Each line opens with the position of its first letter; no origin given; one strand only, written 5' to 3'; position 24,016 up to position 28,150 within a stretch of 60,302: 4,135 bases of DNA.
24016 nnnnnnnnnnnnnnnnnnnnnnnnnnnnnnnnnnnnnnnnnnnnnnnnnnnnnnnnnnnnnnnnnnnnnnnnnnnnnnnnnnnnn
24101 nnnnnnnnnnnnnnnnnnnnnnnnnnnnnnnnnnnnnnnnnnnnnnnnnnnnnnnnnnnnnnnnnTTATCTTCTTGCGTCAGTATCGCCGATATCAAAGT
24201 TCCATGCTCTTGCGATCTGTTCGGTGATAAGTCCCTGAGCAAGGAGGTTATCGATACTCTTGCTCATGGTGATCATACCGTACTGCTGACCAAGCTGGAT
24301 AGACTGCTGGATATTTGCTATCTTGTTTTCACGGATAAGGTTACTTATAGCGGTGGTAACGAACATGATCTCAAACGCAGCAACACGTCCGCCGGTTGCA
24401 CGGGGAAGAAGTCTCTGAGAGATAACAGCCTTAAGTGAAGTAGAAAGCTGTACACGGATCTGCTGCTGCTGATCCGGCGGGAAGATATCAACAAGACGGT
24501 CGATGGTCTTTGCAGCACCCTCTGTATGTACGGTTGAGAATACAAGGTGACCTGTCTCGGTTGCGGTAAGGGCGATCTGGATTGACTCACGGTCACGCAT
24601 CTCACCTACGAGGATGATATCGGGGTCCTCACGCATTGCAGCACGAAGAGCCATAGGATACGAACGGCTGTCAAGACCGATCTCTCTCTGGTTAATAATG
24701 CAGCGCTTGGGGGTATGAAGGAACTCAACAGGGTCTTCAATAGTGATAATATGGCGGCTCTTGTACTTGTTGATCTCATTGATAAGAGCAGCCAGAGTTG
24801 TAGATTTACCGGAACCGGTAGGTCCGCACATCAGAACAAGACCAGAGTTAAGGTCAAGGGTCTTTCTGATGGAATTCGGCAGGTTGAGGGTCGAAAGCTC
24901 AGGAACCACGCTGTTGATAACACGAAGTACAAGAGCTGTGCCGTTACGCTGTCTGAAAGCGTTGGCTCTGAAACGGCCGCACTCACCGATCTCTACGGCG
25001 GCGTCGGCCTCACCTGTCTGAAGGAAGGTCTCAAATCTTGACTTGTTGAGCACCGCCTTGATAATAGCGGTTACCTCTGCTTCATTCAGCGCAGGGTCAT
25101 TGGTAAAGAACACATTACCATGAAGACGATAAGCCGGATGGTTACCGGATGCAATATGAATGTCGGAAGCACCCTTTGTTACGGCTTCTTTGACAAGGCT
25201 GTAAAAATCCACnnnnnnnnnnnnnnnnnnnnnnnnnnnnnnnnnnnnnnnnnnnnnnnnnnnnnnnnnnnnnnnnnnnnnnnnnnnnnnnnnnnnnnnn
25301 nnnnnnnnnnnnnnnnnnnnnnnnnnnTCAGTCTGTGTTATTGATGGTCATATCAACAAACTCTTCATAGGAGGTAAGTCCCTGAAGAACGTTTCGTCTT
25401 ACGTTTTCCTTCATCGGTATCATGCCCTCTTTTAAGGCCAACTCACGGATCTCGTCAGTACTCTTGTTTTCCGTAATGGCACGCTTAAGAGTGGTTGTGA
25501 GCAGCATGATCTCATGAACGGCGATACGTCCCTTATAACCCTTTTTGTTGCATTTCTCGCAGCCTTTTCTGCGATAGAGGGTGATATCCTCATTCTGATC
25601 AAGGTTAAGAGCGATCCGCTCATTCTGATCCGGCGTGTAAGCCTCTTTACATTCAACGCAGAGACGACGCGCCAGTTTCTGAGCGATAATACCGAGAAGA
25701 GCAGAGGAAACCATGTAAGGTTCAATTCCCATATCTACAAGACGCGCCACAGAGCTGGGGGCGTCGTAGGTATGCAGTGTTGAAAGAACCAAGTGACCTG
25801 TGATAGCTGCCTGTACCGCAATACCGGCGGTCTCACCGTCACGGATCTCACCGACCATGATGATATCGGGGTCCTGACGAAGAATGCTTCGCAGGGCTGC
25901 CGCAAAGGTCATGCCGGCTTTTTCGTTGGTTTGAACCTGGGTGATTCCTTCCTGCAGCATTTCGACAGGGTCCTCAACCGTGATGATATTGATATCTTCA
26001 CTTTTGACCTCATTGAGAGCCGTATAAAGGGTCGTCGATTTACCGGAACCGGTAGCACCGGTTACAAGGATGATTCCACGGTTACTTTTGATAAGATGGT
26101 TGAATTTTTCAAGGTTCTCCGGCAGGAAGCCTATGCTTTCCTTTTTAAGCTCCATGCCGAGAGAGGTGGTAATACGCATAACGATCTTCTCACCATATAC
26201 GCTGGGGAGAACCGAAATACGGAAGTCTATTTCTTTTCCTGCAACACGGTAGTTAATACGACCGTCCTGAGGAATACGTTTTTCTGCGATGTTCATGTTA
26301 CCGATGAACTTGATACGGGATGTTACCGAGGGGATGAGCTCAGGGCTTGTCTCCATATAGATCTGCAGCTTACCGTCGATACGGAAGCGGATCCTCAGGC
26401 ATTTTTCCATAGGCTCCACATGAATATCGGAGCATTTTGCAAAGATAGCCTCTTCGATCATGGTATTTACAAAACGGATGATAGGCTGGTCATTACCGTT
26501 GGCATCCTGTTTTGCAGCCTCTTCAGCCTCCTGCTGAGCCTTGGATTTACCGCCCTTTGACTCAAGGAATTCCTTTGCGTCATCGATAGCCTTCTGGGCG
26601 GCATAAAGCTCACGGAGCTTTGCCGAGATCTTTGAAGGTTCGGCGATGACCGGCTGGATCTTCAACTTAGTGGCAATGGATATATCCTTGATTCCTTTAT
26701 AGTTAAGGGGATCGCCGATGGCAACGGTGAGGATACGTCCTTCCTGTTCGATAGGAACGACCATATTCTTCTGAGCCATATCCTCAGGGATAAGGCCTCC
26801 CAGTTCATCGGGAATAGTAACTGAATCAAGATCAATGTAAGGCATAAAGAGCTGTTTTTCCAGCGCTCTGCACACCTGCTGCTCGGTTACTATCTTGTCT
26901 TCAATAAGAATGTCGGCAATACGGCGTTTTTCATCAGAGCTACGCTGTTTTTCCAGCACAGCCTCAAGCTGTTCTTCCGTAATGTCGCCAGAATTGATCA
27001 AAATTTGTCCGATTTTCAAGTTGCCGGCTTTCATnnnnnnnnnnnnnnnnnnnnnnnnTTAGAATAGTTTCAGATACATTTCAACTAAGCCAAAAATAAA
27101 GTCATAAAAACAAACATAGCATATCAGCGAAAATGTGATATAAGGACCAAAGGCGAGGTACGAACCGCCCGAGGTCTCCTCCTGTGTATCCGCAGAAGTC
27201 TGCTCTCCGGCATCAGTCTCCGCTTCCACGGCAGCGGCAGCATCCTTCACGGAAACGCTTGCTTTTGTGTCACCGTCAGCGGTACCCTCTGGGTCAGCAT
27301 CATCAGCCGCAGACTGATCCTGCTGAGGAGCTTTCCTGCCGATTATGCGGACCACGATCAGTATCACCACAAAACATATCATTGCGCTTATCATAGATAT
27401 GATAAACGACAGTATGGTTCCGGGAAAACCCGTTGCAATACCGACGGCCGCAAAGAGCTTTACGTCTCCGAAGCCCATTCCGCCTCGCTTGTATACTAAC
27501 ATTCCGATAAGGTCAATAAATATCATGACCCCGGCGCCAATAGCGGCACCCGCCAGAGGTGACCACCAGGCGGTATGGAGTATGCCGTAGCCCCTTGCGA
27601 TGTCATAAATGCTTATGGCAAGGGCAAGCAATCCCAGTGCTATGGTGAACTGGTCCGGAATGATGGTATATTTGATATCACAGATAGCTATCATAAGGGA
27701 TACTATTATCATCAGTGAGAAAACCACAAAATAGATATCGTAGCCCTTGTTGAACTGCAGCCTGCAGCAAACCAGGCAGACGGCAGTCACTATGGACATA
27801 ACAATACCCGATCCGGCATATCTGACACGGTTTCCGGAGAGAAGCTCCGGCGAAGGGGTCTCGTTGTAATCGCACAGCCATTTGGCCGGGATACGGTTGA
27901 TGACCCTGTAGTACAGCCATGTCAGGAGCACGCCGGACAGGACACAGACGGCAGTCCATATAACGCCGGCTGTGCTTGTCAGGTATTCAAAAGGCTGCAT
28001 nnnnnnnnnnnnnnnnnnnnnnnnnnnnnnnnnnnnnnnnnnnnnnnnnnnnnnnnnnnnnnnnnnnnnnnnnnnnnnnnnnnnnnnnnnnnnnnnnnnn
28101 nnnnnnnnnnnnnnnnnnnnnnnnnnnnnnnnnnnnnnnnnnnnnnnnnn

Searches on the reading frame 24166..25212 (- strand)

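Call 95: search_protein_families(library=pfam, proteins=[window:24166-25212:-], max_evalue=0.00001)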
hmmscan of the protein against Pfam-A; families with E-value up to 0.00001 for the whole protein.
window:24166-25212:- (348 aa): 2 families
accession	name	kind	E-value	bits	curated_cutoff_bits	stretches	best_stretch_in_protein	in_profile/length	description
PF00437.27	T2SSE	-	1.2e-51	175.9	24.9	1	6-271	15-280/370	Type II/IV secretion system protein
PF13476.12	AAA_23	-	8.2e-06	27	27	0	117-143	13-39/201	AAA domain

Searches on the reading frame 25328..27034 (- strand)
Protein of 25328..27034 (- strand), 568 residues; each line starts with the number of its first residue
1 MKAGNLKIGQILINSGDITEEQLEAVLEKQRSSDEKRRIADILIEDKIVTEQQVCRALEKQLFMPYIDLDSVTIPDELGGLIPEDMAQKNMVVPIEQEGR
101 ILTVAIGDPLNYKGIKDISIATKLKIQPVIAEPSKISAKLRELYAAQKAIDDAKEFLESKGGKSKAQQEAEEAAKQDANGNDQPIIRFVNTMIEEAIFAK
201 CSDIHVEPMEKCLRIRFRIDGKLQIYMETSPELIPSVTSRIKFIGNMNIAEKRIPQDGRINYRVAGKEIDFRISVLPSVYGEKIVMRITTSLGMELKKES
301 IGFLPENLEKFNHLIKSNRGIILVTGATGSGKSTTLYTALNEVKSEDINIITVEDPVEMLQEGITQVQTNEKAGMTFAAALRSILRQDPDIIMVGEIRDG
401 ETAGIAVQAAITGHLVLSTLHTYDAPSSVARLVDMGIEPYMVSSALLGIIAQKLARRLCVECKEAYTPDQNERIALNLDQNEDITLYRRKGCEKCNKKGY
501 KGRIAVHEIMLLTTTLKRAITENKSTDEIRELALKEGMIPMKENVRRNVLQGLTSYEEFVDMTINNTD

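Call 95: search_protein_families(library=pfam, proteins=[window:25328-27034:-], max_evalue=0.00001)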
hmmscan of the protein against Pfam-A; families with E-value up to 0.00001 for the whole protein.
window:25328-27034:- (568 aa): 2 families
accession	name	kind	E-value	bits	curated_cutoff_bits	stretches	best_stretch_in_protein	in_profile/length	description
PF00437.27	T2SSE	-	1.2e-133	445.8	24.9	1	181-559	4-368/370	Type II/IV secretion system protein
PF05157.20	MshEN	-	3.3e-20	72.3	23.1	1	64-148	3-88/90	MshEN domain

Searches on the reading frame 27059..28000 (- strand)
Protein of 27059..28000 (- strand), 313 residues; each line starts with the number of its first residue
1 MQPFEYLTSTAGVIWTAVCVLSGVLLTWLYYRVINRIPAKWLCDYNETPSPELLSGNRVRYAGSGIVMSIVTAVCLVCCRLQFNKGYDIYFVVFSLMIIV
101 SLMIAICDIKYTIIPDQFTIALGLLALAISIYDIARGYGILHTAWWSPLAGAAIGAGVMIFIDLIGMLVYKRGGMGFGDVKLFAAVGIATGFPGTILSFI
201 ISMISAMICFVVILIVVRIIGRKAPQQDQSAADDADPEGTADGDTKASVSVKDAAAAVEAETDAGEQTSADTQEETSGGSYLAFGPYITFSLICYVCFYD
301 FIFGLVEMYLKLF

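Call 95: search_protein_families(library=pfam, proteins=[window:27059-28000:-], max_evalue=0.00001)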
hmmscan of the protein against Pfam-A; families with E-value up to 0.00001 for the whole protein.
window:27059-28000:- (313 aa): 1 family
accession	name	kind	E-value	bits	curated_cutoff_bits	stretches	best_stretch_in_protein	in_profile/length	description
PF01478.23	Peptidase_A24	-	3.8e-15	56.6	26.5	1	96-210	2-103/104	Type IV leader peptidase family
